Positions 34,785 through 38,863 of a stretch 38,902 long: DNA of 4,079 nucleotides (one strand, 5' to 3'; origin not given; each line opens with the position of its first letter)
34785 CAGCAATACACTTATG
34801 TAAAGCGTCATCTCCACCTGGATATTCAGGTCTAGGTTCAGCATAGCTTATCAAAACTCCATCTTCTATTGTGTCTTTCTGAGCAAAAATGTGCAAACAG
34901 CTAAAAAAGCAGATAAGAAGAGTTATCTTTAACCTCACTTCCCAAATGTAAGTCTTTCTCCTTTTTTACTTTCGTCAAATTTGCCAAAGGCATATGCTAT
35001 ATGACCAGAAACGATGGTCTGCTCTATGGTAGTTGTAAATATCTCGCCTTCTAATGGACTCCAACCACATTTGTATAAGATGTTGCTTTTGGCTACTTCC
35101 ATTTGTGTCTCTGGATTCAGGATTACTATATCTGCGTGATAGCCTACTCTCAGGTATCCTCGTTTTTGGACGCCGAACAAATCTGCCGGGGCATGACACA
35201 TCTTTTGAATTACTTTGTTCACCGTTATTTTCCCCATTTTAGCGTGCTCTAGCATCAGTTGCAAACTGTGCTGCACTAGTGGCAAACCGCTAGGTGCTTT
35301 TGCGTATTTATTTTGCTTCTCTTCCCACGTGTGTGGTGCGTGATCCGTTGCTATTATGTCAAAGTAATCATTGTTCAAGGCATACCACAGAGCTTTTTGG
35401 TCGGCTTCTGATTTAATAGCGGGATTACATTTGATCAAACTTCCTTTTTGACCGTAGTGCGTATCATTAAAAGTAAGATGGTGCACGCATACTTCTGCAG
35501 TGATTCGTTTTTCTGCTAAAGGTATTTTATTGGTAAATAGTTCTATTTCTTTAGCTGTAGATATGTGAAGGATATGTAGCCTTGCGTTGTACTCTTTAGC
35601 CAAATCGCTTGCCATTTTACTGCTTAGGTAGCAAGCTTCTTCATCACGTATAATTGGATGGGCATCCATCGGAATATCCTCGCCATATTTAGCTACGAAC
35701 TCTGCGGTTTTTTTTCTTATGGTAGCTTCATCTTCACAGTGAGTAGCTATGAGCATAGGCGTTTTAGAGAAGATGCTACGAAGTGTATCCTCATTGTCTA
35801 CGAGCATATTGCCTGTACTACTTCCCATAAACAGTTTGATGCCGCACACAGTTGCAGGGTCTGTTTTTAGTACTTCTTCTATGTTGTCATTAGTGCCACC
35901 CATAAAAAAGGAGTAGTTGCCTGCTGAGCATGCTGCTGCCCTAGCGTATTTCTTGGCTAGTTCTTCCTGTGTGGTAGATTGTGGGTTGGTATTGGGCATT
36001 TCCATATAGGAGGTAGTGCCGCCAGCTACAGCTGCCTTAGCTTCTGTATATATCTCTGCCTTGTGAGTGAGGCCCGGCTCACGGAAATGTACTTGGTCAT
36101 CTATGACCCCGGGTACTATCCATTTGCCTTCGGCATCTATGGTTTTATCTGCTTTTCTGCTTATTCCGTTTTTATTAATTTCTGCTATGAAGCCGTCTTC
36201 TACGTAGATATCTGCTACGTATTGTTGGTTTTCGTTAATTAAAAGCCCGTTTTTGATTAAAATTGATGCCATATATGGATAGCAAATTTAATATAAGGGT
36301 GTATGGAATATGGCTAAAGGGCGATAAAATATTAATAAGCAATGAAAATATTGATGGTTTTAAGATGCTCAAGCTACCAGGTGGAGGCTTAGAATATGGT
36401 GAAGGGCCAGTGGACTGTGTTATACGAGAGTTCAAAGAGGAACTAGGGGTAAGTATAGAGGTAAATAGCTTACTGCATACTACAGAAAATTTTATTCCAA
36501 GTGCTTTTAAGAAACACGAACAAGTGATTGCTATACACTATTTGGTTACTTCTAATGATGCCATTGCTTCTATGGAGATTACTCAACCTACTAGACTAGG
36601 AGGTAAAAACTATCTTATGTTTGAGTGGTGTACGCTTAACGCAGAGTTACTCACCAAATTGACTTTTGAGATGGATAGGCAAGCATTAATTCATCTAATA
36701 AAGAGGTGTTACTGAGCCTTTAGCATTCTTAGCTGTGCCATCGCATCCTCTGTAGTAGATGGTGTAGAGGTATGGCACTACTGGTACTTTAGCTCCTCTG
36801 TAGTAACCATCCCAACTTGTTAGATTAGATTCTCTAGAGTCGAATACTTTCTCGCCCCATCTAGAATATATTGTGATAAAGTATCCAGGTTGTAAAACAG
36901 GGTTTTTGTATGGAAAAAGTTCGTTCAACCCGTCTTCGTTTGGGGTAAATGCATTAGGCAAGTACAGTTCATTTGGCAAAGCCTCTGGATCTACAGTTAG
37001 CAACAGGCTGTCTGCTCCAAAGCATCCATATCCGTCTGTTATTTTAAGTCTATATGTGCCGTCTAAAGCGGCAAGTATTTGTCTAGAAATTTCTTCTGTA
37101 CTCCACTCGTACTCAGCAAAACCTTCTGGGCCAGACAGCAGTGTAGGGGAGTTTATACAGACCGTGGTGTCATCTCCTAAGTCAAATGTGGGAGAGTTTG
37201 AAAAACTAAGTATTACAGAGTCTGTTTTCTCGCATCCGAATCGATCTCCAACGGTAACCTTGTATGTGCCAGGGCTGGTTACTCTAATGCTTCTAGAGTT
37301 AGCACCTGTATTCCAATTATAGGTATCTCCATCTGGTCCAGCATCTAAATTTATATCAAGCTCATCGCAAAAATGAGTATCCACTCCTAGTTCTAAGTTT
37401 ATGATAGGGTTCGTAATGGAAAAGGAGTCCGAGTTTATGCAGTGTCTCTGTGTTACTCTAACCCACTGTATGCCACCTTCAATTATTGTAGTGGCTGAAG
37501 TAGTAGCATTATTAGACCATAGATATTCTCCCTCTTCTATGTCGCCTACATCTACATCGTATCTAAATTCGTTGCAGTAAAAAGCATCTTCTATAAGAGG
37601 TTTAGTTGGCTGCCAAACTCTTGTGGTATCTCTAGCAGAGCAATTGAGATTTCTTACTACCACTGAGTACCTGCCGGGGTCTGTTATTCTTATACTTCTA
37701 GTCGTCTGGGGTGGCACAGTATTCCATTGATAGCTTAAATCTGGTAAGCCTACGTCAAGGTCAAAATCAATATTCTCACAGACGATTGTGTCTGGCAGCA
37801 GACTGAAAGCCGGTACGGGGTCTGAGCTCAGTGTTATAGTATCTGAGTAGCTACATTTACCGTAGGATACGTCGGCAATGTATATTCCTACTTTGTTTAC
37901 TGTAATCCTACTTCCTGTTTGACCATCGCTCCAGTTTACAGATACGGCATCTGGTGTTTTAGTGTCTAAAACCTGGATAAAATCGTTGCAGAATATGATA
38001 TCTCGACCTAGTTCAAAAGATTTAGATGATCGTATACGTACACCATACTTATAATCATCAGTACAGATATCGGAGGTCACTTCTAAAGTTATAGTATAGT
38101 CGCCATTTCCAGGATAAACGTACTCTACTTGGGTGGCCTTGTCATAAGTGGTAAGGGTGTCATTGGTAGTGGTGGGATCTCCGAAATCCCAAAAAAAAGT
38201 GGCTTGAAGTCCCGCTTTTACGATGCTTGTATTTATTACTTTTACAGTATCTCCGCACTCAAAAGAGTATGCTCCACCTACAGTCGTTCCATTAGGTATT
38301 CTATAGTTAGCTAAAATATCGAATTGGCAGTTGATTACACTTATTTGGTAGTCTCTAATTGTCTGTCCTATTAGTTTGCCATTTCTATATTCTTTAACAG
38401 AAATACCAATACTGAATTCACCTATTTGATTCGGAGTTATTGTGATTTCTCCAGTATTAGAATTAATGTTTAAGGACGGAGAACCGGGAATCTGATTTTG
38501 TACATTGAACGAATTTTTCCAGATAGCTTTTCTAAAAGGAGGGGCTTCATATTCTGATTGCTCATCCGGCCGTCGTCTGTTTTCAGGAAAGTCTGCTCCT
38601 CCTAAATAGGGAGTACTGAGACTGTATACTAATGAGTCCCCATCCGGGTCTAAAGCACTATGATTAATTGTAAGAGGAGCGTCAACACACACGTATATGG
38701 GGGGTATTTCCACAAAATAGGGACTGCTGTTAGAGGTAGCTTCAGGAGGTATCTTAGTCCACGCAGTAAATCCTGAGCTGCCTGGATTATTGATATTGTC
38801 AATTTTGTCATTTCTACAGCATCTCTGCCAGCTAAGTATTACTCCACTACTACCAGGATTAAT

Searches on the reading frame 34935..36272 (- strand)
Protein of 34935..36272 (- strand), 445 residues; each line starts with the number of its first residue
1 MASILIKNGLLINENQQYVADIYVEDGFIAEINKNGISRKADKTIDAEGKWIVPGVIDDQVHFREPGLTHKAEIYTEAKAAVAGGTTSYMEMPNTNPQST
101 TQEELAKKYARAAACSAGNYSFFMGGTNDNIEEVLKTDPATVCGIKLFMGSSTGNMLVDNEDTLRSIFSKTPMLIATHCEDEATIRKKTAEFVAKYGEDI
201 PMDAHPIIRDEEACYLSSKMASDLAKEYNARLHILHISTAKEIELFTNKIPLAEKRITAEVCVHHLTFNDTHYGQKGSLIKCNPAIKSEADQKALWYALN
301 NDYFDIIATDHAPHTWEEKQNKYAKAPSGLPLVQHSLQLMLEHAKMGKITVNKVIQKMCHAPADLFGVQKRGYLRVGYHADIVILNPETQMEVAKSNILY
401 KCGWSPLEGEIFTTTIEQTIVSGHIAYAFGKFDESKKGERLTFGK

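Call 63: search_protein_families(library=pfam, max_evalue=0.00001, proteins=[window:34935-36272:-])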
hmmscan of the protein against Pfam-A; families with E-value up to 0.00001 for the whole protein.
window:34935-36272:- (445 aa): 2 families
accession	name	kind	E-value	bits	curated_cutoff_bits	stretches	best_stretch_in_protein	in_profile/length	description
PF01979.26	Amidohydro_1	-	1.8e-16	60.8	25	1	51-425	1-344/345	Amidohydrolase family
PF07969.17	Amidohydro_3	-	1.2e-09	38.6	29.7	1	346-427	404-472/472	Amidohydrolase family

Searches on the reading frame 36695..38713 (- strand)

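Call 63: search_protein_families(library=pfam, max_evalue=0.00001, proteins=[window:36695-38713:-])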
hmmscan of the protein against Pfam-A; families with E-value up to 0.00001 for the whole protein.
window:36695-38713:- (672 aa): 2 families
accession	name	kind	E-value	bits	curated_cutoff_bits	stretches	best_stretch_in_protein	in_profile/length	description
PF13585.12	CHU_C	-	1.7e-13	50.9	27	1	585-667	3-83/86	CHU_C Type IX secretion signal domain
PF00801.26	PKD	-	1.7e-06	28.4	23.5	0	151-215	11-68/80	PKD domain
